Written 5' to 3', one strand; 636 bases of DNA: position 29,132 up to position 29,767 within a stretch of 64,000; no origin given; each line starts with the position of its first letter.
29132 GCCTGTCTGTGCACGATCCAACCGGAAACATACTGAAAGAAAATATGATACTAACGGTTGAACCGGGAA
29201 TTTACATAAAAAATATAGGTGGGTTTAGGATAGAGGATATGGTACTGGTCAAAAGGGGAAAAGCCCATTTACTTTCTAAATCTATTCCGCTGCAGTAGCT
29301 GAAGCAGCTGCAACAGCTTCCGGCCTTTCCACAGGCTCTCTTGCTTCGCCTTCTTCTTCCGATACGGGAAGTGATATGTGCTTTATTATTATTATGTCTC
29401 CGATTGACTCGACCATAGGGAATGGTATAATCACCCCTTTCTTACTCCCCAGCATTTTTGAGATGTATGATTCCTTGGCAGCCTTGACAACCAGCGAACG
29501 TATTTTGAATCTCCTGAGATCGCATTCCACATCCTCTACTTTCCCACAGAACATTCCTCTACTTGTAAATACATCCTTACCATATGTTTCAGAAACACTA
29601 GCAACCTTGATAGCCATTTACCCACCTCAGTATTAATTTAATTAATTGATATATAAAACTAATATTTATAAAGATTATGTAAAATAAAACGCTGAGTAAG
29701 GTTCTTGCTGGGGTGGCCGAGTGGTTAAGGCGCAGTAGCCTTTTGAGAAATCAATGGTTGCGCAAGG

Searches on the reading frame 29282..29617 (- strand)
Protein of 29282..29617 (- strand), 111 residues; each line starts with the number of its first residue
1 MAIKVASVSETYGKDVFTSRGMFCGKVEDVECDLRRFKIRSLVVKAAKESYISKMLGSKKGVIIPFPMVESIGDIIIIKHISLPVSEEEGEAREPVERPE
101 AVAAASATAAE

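Call 90: search_protein_families(library=pfam, proteins=[window:29282-29617:-], max_evalue=0.00001)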
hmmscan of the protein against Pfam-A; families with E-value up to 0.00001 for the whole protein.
window:29282-29617:- (111 aa): 1 family
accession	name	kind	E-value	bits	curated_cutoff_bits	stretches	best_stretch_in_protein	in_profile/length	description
PF05239.21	PRC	-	4e-09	36.8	21.2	1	7-79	5-72/78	PRC-barrel domain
